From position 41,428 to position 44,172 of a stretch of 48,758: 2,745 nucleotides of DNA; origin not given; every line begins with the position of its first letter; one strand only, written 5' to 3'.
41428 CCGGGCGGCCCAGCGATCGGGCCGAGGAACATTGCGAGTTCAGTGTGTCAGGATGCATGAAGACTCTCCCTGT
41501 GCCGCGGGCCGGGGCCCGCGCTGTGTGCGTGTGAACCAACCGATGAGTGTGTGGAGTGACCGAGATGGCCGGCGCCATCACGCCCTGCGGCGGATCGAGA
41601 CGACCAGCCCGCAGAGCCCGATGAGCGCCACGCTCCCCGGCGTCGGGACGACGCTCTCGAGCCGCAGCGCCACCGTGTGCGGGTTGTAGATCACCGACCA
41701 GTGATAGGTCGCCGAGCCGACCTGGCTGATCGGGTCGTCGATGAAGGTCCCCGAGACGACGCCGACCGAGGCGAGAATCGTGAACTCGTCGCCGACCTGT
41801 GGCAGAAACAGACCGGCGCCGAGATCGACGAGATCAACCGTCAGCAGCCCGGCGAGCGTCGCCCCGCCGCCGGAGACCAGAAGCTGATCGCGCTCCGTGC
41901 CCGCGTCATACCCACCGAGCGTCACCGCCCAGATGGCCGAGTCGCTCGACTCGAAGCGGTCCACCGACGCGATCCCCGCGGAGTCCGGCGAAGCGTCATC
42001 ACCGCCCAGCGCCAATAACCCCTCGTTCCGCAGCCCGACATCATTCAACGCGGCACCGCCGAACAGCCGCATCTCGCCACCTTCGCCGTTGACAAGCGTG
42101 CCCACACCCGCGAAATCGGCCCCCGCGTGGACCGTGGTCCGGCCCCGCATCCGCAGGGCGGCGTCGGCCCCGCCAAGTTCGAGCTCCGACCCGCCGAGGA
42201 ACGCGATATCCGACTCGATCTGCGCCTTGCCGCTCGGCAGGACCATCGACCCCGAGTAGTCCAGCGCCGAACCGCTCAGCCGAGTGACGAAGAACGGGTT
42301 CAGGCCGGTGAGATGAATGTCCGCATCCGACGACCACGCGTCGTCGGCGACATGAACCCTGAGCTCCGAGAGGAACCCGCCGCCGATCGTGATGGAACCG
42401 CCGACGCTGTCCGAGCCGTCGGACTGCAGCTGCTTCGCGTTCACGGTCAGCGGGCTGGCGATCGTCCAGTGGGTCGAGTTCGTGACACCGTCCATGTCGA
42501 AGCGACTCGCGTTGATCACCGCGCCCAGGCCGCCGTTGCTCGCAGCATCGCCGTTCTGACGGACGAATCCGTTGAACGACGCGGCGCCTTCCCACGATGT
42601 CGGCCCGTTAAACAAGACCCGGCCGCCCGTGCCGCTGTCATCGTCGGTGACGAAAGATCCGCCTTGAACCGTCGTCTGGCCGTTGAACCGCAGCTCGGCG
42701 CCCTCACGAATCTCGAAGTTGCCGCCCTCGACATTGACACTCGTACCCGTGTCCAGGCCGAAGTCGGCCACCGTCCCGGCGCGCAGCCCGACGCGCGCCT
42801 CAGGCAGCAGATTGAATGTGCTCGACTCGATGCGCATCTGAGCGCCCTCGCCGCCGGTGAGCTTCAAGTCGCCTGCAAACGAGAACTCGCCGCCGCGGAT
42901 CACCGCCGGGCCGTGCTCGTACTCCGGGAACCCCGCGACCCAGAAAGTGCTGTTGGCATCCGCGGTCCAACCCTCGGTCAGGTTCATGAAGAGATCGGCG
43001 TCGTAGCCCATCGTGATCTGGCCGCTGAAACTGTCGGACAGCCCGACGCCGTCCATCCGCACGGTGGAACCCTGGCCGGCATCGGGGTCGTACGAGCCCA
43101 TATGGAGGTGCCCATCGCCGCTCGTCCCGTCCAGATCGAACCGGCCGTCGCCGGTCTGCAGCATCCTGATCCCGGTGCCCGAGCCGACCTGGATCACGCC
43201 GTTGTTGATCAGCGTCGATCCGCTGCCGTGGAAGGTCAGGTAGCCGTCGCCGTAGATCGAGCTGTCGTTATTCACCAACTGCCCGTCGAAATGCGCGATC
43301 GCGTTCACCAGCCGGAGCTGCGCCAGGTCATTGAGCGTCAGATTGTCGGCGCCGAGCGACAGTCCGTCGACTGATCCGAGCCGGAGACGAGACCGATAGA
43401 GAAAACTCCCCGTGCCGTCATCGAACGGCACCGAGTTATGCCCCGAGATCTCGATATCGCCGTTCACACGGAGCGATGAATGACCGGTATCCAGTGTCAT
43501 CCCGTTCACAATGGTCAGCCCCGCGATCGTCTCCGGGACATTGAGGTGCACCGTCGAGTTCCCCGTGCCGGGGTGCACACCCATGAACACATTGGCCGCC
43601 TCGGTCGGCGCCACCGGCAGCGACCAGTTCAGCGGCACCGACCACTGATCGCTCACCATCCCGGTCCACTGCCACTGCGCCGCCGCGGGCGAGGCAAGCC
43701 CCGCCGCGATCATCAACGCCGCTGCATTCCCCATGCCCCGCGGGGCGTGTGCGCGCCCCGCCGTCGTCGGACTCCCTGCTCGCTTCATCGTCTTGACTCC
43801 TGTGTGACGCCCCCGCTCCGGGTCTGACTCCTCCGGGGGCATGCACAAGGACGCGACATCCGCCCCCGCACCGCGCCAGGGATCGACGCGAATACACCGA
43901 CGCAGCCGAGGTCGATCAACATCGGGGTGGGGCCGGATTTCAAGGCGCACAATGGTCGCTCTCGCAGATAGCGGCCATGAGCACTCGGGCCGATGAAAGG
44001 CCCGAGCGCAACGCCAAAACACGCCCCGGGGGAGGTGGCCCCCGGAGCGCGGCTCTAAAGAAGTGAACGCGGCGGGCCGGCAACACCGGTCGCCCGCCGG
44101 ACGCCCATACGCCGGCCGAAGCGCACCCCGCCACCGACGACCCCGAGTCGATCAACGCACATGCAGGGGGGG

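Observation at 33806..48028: Two paralogous ECF-sigma / Ser-Thr-kinase / beta-propeller modules bracket a triad of PEP-CTERM-type surface proteins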

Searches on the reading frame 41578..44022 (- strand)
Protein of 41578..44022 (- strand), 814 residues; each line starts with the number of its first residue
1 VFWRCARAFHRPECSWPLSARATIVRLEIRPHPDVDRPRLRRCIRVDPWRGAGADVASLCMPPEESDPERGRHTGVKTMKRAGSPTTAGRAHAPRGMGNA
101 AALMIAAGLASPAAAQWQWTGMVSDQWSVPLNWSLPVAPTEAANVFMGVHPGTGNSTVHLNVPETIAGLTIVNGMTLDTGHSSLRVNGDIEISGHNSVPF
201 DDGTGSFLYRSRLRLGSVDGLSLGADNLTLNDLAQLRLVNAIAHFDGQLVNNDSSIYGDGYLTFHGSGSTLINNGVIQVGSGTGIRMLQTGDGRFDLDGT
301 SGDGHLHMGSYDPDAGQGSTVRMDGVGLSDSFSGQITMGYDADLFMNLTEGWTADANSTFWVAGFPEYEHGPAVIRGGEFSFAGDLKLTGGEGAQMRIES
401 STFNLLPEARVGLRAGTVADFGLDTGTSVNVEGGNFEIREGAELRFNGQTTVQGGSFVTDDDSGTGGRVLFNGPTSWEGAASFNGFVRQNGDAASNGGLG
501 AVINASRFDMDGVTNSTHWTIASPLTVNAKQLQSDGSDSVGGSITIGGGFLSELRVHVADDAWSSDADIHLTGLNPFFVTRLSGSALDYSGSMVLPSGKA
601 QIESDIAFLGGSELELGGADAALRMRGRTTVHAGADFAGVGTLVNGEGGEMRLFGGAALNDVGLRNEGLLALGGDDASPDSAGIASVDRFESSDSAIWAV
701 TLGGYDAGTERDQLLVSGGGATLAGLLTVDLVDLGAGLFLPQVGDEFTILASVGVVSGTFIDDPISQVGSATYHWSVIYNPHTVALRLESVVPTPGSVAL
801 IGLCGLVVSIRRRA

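Call 3: search_protein_families(library=pfam, proteins=[window:41578-44022:-], max_evalue=0.01)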
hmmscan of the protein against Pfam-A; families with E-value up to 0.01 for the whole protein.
window:41578-44022:- (814 aa): 0 families

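Call 4: search_protein_families(library=ncbifam, proteins=[window:41578-44022:-], max_evalue=0.1)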
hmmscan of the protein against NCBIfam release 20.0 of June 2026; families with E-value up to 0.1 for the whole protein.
window:41578-44022:- (814 aa): 0 families

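Call 11: find_homologous_proteins(query=window:41578-43788:-, max_evalue=0.001)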
Query window:41578-43788:- (736 aa): 10 proteins with E <= 0.001 among 8000 candidates.
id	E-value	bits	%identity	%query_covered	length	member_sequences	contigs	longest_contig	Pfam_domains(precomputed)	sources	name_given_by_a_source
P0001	0.0e+0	1461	91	100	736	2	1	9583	-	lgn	-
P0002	1.9e-194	666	48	94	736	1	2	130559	-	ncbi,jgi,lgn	-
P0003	3.7e-147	510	42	100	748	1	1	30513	-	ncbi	-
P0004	1.6e-137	478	41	97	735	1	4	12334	-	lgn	-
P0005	1.3e-119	419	39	98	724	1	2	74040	-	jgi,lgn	jgi:hypothetical protein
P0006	1.0e-114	403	38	97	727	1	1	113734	-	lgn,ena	-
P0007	8.7e-114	400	40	94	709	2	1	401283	PF00404.25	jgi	-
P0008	2.1e-94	336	38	94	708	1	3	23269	-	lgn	-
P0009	1.6e-84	303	36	92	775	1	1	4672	-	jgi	jgi:hypothetical protein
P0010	3.7e-45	173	31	86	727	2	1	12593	-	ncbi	-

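Call 12: find_encoding_contigs(protein=P0001, flank=10000, max_places=3)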
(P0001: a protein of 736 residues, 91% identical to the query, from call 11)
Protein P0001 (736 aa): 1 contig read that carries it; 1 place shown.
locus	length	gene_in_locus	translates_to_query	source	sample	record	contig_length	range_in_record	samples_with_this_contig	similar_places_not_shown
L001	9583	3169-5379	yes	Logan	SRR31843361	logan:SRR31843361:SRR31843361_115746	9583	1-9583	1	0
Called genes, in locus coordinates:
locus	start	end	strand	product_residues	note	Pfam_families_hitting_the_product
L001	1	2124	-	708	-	?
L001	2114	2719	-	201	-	PF07638:Sigma70_ECF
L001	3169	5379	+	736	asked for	-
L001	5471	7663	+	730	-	-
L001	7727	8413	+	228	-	-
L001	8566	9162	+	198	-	PF07638:Sigma70_ECF, PF08281:Sigma70_r4_2 (weak)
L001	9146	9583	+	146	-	?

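Call 13: find_encoding_contigs(protein=P0002, flank=10000, max_places=3)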
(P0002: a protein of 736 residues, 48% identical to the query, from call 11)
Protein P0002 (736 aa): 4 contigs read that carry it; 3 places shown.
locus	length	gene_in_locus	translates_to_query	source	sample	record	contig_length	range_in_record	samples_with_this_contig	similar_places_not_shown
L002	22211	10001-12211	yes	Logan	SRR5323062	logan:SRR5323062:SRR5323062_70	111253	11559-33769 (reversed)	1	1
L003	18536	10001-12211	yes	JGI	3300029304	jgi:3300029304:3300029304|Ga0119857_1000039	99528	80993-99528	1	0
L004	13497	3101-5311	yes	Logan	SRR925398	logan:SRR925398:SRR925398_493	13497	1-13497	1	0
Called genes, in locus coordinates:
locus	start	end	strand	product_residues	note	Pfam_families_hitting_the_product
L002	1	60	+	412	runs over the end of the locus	PF04464:Glyphos_transf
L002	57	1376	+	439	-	-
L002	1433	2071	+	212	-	PF07963:N_methyl (weak), PF07596:SBP_bac_10 (faint)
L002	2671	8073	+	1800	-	PF04187:Cofac_haem_bdg, PF01433:Peptidase_M1, PF01546:Peptidase_M20 (weak), PF04389:Peptidase_M28, PF00595:PDZ (weak), PF13180:PDZ_2, PF17820:PDZ_6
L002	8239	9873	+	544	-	PF00498:FHA, PF16697:Yop-YscD_cpl, PF07228:SpoIIE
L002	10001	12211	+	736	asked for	-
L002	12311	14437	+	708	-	-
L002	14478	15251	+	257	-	PF07638:Sigma70_ECF, PF08281:Sigma70_r4_2, PF04545:Sigma70_r4 (weak)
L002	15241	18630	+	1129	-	PF00069:Pkinase, PF07714:PK_Tyr_Ser-Thr, PF24814:WD40_Prp19, PF25174:Beta-prop_THOC3, PF23381:Beta-prop_IFT122_1st, PF23414:Beta-prop_EML_2, PF24807:WD40_CDC20-Fz, PF25173:Beta-prop_WDR3_1st, +105 more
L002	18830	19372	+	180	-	-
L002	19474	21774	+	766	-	PF00762:Ferrochelatase, PF05201:GlutR_N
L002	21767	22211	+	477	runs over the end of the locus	PF04055:Radical_SAM, PF06969:HemN_C (weak)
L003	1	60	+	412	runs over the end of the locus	PF04464:Glyphos_transf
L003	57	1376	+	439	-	-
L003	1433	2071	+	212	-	PF07963:N_methyl (weak), PF07596:SBP_bac_10 (faint)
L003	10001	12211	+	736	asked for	-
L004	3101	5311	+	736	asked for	-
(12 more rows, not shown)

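Call 14: find_encoding_contigs(protein=P0003, flank=10000, max_places=3)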
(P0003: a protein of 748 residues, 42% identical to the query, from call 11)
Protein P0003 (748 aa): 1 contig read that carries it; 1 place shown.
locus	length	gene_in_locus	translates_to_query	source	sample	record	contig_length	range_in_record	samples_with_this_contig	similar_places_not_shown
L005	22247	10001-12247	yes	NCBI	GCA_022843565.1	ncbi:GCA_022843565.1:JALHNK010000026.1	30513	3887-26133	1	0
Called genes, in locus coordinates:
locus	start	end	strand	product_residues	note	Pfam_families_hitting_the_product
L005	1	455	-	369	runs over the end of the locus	PF12698:ABC2_membrane_3, PF01061:ABC2_membrane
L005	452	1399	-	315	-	PF00005:ABC_tran, PF13175:AAA_15 (faint), PF13304:AAA_21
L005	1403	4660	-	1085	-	PF00501:AMP-binding, PF23024:AMP-dom_DIP2-like, PF00550:PP-binding, PF00155:Aminotran_1_2, PF00266:Aminotran_5 (weak)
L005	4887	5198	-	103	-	PF11381:DUF3185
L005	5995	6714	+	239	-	-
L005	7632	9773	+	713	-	-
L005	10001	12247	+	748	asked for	-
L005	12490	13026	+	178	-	-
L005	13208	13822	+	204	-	PF07638:Sigma70_ECF, PF08281:Sigma70_r4_2, PF04545:Sigma70_r4 (weak)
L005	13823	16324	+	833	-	PF00069:Pkinase, PF07714:PK_Tyr_Ser-Thr, PF24885:TPR_NPHP3, PF13424:TPR_12, PF13374:TPR_10, PF13424:TPR_12, PF13424:TPR_12, PF13374:TPR_10, +15 more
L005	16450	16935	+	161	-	PF00042:Globin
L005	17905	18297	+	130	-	-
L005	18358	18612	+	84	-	-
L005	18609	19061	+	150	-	PF05066:HARE-HTH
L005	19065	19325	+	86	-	-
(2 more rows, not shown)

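Call 16: find_encoding_contigs(protein=P0005, flank=10000, max_places=2)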
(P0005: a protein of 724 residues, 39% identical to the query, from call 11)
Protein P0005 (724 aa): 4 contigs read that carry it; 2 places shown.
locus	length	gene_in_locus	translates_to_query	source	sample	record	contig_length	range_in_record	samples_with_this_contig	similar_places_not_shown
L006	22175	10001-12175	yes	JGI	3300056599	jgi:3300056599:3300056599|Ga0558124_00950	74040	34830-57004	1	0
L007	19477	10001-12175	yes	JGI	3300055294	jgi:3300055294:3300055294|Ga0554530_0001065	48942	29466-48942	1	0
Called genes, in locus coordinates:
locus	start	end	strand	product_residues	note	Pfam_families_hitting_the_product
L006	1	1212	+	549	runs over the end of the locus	PF00437:T2SSE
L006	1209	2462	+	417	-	PF00482:T2SSF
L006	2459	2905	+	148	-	PF08334:T2SSG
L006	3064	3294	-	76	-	-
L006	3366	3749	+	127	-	PF07963:N_methyl (weak)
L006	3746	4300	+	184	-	-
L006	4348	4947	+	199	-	-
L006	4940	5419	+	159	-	-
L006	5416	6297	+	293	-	-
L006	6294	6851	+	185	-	-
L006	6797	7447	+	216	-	PF13428:TPR_14 (faint), PF07719:TPR_2 (faint), PF13432:TPR_16 (faint), PF13431:TPR_17 (faint), PF14559:TPR_19 (weak)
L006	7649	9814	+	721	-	-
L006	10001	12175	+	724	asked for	-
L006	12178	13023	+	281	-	-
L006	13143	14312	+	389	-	PF07596:SBP_bac_10 (faint)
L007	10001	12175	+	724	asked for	-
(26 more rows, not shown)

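Call 17: find_encoding_contigs(protein=P0006, flank=10000, max_places=2)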
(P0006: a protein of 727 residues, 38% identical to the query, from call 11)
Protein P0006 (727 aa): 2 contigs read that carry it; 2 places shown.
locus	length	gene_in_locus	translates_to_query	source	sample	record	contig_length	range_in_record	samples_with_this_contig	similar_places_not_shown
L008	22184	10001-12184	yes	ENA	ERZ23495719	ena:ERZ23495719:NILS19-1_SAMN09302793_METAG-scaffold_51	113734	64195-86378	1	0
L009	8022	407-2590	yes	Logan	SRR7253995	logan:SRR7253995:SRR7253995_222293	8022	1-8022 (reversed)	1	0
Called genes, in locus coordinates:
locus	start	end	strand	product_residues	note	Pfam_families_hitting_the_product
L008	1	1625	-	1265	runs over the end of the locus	PF00873:ACR_tran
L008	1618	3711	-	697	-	PF19335:HMBD, PF25919:BSH_CusB, PF25954:Beta-barrel_RND_2, PF19335:HMBD, PF25975:CzcB_C (weak)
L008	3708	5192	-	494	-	PF02321:OEP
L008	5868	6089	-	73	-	-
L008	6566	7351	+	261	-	-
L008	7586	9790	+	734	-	-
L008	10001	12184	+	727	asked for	-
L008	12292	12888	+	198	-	PF07638:Sigma70_ECF, PF08281:Sigma70_r4_2, PF04545:Sigma70_r4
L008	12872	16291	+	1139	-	PF00069:Pkinase, PF07714:PK_Tyr_Ser-Thr, PF23381:Beta-prop_IFT122_1st, PF24796:WDR55, PF25172:Beta-prop_WDR3_2nd, PF25174:Beta-prop_THOC3, PF24814:WD40_Prp19, PF25174:Beta-prop_THOC3, +108 more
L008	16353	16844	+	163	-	PF00042:Globin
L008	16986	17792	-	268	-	PF00856:SET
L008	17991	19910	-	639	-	-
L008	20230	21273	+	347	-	PF13565:HTH_32 (weak), PF13276:HTH_21 (weak), PF13683:rve_3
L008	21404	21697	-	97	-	-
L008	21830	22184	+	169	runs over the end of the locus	PF00383:dCMP_cyt_deam_1, PF14437:MafB19-deam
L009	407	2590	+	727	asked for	-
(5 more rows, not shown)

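Call 18: find_encoding_contigs(protein=P0007, flank=10000, max_places=2)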
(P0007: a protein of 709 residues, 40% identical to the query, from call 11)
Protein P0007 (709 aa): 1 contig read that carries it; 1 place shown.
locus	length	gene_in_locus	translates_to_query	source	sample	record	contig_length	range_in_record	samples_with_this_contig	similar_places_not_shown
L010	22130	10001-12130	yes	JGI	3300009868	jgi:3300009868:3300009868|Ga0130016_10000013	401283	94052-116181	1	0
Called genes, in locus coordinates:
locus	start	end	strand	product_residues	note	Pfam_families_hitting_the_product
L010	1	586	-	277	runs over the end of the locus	PF00528:BPD_transp_1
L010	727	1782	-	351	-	PF01547:SBP_bac_1, PF13531:SBP_bac_11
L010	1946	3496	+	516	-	PF00158:Sigma54_activat, PF14532:Sigma54_activ_2, PF25601:AAA_lid_14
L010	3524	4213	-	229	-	PF03006:HlyIII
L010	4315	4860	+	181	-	-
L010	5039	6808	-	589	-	PF09972:DUF2207, PF20990:DUF2207_C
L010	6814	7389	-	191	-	PF04011:LemA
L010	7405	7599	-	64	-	PF12647:RNHCP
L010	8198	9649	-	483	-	PF13620:CarboxypepD_reg, PF13715:CarbopepD_reg_2 (faint)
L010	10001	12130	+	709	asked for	PF00404:Dockerin_1 (weak)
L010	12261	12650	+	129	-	-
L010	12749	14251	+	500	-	PF03372:Exo_endo_phos (faint)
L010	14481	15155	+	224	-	PF00072:Response_reg, PF21695:GlnR_1st (weak), PF00486:Trans_reg_C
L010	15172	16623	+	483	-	PF00672:HAMP, PF00512:HisKA, PF02518:HATPase_c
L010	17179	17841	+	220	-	-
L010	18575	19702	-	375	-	PF02826:2-Hacid_dh_C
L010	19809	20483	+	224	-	PF00072:Response_reg, PF00486:Trans_reg_C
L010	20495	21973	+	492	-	PF00512:HisKA (weak), PF02518:HATPase_c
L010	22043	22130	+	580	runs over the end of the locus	PF00501:AMP-binding, PF13193:AMP-binding_C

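Call 23: find_related_loci(query=A2, collection=genome_contigs, flank=10000)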
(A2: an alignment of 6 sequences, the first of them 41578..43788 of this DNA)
Query A2 (736 aa) in genome_contigs; peptide patterns used: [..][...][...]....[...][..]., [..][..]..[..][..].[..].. (x = any residue, [..] = any of these).
115 stretches matched a pattern; 18 encode a relative of the query (tblastn E <= 1e-3); 18 distinct loci.
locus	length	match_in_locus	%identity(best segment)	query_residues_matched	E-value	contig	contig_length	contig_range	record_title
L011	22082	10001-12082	49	25-719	0e+0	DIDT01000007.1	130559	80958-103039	MAG TPA_asm: Phycisphaerales bacterium UBA5793 UBA5793_contig_29, whole genome shotgun sequence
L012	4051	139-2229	43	25-719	1e-152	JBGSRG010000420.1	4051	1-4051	MAG: Phycisphaerales bacterium isolate JTS-AC352 k141_1755586, whole genome shotgun sequence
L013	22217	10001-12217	42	1-736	2e-152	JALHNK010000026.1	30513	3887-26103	MAG: Phycisphaerales bacterium isolate Bin_57_2_2_sub c_000000006626, whole genome shotgun sequence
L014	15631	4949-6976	40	33-717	1e-109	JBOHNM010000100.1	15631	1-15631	MAG: Phycisphaerales bacterium isolate SE1500_metabat2.bin.1 NODE_706_length_15631_cov_1.342879, whole genome shotgun se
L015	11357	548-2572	37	49-735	2e-109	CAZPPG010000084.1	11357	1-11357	MAG TPA_asm: uncultured Phycisphaeraceae bacterium isolate binchicken_co235_38 genome assembly, contig: NODE_13731_lengt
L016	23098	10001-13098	37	12-735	5e-108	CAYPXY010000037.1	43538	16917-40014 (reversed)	MAG TPA_asm: uncultured Pirellulaceae bacterium isolate SRP344714_co1_177 genome assembly, contig: NODE_1826_length_4353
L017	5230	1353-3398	39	34-735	9e-102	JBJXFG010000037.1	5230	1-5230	MAG: Phycisphaerales bacterium isolate F1F2.bin.516 k127_7403535, whole genome shotgun sequence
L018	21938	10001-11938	36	35-713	6e-94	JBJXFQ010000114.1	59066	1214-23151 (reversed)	MAG: Phycisphaerales bacterium isolate F1F2.bin.430 k127_5800935, whole genome shotgun sequence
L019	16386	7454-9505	38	22-713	3e-112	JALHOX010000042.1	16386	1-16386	MAG: Phycisphaerae bacterium isolate bin.198_sub c_000000014008, whole genome shotgun sequence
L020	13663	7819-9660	36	54-713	2e-95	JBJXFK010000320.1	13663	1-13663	MAG: Phycisphaerae bacterium isolate F1F2.bin.474 k127_4867036, whole genome shotgun sequence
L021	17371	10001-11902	34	49-722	2e-84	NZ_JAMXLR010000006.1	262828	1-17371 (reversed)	Aeoliella straminimaris strain ICT_H6.2 Contig_6_165.896, whole genome shotgun sequence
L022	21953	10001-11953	39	49-713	1e-119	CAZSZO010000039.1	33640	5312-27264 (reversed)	MAG TPA_asm: uncultured Phycisphaeraceae bacterium isolate SRP287051_co1_59 genome assembly, contig: NODE_2075_length_33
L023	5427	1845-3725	32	22-655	5e-61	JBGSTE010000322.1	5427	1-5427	MAG: Phycisphaeraceae bacterium isolate JTS-AC399 k141_718617, whole genome shotgun sequence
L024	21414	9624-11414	31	49-655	1e-58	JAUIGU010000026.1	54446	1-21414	MAG: Phycisphaerae bacterium isolate Co_bin.173 NODE_4366_length_54446_cov_1.832305, whole genome shotgun sequence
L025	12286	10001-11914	32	24-674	9e-58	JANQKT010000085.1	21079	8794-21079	MAG: Phycisphaeraceae bacterium isolate PL25a_bin.26 k99_4875570, whole genome shotgun sequence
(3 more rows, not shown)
